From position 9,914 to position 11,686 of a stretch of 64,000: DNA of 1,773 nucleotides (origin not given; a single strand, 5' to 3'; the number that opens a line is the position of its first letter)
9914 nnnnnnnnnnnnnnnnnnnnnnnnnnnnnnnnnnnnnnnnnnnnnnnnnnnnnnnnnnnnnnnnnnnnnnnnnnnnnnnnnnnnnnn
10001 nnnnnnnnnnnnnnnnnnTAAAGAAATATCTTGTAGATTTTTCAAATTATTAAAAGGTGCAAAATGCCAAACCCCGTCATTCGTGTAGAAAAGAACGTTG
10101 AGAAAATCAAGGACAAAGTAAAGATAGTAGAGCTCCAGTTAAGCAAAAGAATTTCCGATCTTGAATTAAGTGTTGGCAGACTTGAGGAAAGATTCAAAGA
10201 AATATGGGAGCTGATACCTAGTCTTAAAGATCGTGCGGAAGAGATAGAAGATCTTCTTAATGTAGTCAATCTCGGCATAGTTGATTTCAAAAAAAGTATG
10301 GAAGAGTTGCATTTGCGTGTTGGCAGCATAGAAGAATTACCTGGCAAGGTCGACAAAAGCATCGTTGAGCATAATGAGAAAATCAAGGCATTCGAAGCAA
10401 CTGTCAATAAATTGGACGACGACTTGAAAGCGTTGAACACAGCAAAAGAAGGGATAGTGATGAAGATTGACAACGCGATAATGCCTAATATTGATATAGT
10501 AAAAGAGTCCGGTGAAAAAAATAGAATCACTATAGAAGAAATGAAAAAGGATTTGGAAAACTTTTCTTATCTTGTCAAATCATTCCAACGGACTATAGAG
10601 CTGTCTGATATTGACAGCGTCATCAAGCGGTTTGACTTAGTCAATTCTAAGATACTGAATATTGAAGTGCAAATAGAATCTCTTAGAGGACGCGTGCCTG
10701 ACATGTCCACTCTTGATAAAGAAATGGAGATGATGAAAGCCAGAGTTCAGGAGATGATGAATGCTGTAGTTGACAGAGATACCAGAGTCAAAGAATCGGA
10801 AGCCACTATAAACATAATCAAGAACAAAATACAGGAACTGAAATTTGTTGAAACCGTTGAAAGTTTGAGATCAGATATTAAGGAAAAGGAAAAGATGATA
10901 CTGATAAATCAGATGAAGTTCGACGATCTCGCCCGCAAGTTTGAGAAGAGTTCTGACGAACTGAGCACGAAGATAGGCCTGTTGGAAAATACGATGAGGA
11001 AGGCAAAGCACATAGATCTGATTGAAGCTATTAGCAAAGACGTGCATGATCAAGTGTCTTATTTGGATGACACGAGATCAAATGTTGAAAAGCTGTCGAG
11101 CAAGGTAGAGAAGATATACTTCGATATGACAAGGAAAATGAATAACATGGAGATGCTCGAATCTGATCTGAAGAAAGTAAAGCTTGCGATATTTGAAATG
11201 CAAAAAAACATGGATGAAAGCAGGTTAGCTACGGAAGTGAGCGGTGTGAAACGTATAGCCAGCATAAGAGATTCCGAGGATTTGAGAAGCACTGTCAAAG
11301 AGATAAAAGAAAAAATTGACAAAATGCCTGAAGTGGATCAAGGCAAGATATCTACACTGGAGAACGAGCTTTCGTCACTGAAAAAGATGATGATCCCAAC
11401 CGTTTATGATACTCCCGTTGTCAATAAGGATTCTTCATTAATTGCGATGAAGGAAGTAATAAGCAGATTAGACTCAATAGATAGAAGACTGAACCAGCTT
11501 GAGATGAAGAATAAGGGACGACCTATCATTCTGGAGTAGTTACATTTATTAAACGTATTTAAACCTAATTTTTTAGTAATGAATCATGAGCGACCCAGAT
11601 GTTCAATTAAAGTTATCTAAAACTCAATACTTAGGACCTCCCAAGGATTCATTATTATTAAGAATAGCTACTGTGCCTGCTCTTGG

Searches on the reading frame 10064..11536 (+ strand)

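Call 48: search_protein_families(library=pfam, proteins=[window:10064-11536:+], max_evalue=0.01)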
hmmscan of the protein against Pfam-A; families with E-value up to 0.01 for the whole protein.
window:10064-11536:+ (491 aa): 5 families
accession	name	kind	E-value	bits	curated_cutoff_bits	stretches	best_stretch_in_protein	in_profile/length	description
PF05531.17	NPV_P10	-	5.6e-05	24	29.8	0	193-235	16-58/75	Nucleopolyhedrovirus P10 protein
PF23991.1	DUF7310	-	0.00049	21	40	0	181-222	30-71/83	Coiled-coil region of unknown function (DUF7310)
PF07544.18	Med9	-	0.00073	20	26.9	0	294-345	18-70/80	RNA polymerase II transcription mediator complex subunit 9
PF10392.15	COG5_N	-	0.0038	17.9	31.2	1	312-374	53-114/132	Conserved oligomeric Golgi complex subunit 5, N-terminal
PF06009.19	Laminin_II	-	0.0041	17.6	33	0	51-134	5-91/138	Laminin Domain II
